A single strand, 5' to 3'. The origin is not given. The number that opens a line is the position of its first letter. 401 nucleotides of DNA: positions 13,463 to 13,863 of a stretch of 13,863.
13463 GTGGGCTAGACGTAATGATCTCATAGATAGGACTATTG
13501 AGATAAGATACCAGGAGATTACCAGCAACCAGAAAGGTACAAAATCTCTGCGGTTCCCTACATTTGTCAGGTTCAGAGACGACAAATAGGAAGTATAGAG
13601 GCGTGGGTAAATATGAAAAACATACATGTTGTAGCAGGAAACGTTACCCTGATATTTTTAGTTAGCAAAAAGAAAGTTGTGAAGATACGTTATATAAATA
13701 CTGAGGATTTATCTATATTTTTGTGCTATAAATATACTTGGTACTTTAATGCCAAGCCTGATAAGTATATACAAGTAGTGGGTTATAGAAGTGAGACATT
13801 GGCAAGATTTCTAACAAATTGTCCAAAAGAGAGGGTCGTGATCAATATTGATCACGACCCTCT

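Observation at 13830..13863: Perfect palindrome of at least 34 bp truncated by the window end, inside coding sequence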

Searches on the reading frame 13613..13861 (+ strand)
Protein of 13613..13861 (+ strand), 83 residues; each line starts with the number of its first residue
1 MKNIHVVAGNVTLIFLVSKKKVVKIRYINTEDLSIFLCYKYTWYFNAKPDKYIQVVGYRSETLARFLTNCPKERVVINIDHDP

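Call 8: search_protein_families(library=pfam, proteins=[window:13613-13861:+], max_evalue=0.01)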
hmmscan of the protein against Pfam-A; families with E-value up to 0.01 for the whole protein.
window:13613-13861:+ (83 aa): 0 families

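Call 10: find_homologous_proteins(query=window:13613-13861:+, max_evalue=0.01)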
Query seq(83 aa) (83 aa): 1 proteins with E <= 0.01 among 2 candidates.
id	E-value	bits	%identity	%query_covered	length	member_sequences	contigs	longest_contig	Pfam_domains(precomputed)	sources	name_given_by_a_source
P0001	5.9e-47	175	98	100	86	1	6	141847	-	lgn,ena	-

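Call 17: find_encoding_contigs(protein=P0001, flank=3000, max_places=10)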
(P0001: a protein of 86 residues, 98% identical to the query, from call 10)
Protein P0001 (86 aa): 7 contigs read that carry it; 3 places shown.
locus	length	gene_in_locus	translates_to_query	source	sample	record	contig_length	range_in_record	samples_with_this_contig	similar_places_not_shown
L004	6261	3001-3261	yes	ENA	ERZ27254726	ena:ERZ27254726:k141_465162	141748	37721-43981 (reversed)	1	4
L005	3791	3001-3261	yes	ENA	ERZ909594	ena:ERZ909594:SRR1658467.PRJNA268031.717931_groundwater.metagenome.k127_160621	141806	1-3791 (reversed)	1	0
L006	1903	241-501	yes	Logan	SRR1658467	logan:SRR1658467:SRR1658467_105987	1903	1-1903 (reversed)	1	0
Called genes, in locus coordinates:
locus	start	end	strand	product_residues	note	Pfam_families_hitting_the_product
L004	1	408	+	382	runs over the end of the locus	PF04542:Sigma70_r2 (faint), PF08281:Sigma70_r4_2 (faint)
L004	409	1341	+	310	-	PF02739:5_3_exonuc_N, PF01367:5_3_exonuc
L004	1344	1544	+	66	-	-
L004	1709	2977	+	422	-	PF01068:DNA_ligase_A_M, PF14743:DNA_ligase_OB_2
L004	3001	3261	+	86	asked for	-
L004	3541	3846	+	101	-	PF25742:Phage_Gene33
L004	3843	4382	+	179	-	PF04542:Sigma70_r2 (weak)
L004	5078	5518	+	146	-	PF13392:HNH_3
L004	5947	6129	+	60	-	-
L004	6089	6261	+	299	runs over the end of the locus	PF01145:Band_7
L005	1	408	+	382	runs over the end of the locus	PF04542:Sigma70_r2 (faint), PF08281:Sigma70_r4_2 (faint)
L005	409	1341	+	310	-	PF02739:5_3_exonuc_N, PF01367:5_3_exonuc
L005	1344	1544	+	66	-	-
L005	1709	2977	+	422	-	PF01068:DNA_ligase_A_M, PF14743:DNA_ligase_OB_2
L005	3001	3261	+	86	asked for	-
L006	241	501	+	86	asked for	-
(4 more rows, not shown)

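Call 53: find_encoding_contigs(protein=window:13613-13861:+, flank=10000, max_places=10)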
Protein seq(83 aa) (83 aa): no gene with exactly this product is on record in the collection.

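Call 63: search_protein_families(library=phrogs, proteins=[P0001], max_evalue=0.001)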
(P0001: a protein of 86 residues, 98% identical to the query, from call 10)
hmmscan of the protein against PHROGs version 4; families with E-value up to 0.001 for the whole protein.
P0001 (86 aa): 0 families
